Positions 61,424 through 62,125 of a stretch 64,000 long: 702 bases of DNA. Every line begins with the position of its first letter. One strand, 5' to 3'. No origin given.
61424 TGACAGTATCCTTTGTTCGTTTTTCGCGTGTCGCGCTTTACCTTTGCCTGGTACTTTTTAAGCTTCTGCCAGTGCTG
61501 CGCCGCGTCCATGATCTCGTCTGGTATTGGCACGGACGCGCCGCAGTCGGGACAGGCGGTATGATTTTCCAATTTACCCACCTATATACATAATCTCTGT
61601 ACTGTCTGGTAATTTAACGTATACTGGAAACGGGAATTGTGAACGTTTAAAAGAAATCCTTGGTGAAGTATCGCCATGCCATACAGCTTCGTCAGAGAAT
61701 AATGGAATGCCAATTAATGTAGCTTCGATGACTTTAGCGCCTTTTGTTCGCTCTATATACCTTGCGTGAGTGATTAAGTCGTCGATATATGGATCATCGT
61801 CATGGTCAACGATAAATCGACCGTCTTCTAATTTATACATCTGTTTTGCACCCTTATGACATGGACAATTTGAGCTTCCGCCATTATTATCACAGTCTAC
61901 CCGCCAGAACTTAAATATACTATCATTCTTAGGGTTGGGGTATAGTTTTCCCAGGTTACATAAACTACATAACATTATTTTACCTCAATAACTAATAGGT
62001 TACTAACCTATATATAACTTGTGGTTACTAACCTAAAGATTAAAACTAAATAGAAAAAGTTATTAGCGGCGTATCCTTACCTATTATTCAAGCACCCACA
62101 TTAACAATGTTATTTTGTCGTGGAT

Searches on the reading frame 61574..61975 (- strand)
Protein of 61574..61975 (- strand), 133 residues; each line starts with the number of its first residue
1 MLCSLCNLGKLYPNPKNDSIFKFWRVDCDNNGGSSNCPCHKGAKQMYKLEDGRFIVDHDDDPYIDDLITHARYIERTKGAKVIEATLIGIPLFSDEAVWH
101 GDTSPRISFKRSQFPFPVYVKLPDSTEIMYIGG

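Call 19: find_encoding_contigs(protein=window:61574-61975:-, flank=10000, max_places=6)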
Protein window:61574-61975:- (133 aa): 4 contigs read that carry it; 3 places shown.
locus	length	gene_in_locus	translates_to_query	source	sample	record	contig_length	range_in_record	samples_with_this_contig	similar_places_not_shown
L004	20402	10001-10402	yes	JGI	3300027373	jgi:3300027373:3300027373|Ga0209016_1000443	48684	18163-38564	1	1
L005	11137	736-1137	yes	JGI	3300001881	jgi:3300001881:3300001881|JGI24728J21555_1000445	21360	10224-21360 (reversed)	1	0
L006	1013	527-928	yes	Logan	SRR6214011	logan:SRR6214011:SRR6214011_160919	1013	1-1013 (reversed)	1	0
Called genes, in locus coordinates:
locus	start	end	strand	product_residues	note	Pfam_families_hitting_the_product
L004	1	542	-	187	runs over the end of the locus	-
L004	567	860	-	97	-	-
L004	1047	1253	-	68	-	-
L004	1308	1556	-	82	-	-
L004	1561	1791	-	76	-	-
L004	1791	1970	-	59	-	-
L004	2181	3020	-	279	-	PF10544:T5orf172 (weak), PF13455:MUG113, PF00589:Phage_integrase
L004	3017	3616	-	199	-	PF00239:Resolvase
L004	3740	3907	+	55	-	-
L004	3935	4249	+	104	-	-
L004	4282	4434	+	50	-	-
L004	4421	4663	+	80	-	-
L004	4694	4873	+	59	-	-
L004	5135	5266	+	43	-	-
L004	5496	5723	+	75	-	-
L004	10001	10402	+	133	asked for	-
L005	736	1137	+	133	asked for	-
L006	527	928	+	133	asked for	-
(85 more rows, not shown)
